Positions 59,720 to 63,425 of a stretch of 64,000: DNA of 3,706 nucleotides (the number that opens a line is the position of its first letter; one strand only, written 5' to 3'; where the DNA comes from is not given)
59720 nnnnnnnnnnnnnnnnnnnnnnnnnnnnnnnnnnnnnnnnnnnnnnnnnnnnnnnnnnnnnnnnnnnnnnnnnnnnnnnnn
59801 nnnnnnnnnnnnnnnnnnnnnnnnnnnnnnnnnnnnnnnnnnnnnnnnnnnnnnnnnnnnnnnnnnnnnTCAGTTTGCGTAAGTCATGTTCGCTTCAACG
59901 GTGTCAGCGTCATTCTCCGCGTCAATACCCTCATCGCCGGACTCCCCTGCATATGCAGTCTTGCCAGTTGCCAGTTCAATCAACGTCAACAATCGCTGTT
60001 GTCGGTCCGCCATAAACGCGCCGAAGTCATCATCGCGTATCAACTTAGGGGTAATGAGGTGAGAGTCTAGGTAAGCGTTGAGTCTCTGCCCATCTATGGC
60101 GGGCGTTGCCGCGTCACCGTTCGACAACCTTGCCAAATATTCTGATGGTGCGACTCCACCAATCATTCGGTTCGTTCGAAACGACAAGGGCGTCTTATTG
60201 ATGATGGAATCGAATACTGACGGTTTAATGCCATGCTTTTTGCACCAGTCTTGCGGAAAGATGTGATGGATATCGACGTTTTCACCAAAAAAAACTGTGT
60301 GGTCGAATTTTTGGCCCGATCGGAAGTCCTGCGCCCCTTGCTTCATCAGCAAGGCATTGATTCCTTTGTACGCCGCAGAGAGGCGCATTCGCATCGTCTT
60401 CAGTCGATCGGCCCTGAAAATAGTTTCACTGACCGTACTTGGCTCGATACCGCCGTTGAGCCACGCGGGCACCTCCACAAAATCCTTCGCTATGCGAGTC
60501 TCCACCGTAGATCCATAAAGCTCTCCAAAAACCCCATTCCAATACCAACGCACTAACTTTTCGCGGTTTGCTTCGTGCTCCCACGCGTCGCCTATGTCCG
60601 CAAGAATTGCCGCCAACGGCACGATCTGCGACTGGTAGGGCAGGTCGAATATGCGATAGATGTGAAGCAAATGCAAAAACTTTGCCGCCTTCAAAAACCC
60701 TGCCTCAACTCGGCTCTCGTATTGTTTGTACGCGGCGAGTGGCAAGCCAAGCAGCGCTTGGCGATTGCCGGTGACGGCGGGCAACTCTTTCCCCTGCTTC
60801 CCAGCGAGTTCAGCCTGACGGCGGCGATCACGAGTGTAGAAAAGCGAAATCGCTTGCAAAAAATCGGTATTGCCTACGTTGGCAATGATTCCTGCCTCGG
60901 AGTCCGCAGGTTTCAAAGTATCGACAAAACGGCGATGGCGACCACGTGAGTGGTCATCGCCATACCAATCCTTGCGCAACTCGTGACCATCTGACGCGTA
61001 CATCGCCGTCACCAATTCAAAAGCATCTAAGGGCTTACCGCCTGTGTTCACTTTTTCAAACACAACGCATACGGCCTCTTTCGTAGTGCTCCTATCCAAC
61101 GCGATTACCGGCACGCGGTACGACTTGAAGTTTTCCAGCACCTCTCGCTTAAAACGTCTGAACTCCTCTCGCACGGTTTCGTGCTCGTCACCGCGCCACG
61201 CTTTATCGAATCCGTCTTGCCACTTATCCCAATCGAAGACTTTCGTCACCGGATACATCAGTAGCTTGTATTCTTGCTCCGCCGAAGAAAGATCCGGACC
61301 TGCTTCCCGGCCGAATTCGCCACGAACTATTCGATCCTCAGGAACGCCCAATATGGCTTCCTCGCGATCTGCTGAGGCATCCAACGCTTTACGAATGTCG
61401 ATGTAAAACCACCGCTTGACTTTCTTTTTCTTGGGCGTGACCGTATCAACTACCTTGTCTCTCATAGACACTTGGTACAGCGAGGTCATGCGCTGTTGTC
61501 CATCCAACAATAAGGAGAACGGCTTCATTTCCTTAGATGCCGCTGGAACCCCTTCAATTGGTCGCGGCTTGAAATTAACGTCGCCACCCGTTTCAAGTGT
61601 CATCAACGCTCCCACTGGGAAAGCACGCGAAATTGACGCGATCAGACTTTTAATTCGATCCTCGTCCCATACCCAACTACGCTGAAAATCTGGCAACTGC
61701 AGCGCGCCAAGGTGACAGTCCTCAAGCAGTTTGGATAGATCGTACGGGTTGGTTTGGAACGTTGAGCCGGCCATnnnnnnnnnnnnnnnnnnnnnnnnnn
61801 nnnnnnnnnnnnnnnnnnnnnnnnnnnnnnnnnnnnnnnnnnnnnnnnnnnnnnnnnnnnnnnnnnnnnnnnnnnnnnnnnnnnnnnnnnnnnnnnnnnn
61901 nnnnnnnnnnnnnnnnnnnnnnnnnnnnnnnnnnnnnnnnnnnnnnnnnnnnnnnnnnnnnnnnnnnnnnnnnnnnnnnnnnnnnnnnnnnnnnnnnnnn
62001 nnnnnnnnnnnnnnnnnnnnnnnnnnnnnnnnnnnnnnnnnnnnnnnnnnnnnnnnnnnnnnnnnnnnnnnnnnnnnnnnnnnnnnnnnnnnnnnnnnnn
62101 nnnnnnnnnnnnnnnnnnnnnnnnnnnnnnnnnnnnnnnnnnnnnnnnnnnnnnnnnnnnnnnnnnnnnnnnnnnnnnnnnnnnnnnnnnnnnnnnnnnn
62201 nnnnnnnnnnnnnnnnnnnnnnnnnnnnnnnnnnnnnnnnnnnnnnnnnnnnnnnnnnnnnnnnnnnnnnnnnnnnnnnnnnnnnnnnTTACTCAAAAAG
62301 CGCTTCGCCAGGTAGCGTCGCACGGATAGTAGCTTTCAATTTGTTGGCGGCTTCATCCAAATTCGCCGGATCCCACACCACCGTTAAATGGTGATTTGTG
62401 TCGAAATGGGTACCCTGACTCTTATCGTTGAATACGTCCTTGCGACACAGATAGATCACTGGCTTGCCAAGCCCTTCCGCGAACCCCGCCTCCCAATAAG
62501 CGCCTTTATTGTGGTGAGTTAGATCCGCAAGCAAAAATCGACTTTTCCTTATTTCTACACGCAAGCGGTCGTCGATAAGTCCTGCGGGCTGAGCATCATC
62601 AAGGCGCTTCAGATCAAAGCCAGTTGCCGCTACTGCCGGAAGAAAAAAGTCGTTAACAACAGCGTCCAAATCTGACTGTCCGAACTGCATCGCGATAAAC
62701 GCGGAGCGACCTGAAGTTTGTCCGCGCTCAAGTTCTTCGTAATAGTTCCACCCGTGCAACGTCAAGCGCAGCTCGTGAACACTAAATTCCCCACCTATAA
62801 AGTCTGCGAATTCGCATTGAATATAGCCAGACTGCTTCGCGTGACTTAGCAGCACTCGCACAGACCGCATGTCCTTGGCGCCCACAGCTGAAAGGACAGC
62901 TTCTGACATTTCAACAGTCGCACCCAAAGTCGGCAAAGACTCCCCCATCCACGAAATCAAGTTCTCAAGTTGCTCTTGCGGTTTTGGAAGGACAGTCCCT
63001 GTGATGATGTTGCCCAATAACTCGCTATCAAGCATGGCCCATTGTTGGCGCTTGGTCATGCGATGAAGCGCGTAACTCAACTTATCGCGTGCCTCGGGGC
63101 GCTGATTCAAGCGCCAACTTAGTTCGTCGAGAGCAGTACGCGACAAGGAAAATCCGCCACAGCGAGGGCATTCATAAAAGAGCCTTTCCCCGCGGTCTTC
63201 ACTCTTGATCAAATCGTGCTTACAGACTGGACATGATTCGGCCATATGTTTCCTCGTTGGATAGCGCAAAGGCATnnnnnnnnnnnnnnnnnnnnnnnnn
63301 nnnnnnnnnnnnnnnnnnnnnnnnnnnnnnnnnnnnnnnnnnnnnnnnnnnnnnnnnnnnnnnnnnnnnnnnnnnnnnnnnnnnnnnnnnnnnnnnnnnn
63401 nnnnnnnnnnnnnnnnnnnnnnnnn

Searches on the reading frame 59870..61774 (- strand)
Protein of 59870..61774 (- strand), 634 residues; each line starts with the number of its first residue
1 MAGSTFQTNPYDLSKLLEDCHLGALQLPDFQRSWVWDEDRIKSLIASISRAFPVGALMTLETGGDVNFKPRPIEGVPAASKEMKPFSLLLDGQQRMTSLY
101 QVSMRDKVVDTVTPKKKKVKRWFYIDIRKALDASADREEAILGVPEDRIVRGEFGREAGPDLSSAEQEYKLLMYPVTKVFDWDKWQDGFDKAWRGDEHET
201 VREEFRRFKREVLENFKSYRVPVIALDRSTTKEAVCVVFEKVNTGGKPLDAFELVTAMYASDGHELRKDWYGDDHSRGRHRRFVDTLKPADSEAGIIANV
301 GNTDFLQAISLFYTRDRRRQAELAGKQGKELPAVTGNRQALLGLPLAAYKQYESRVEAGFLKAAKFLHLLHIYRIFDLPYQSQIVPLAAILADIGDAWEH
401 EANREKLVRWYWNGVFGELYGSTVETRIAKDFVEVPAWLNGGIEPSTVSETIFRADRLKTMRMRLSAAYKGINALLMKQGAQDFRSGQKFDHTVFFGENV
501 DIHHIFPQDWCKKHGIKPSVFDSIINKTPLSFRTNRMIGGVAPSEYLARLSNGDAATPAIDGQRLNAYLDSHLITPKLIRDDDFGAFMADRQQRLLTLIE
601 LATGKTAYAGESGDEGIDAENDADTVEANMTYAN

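Call 65: search_protein_families(library=pfam, proteins=[window:59870-61774:-])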
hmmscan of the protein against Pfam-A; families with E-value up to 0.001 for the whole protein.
window:59870-61774:- (634 aa): 1 family
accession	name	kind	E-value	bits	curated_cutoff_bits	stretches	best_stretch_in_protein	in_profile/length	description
PF03235.19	GmrSD_N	-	7e-29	101.8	33.2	1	14-259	2-198/199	GmrSD restriction endonuclease, N-terminal domain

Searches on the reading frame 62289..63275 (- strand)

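Call 65: search_protein_families(library=pfam, proteins=[window:62289-63275:-])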
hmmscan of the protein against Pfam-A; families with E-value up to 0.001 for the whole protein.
window:62289-63275:- (328 aa): 2 families
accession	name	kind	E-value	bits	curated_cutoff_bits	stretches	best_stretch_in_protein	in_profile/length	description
PF13453.11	Zn_ribbon_TFIIB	-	2.1e-05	24.3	22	1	15-52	2-38/41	Transcription factor zinc-finger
PF05014.21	Nuc_deoxyrib_tr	-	0.00017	22.1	28.8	1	224-279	43-99/117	Nucleoside 2-deoxyribosyltransferase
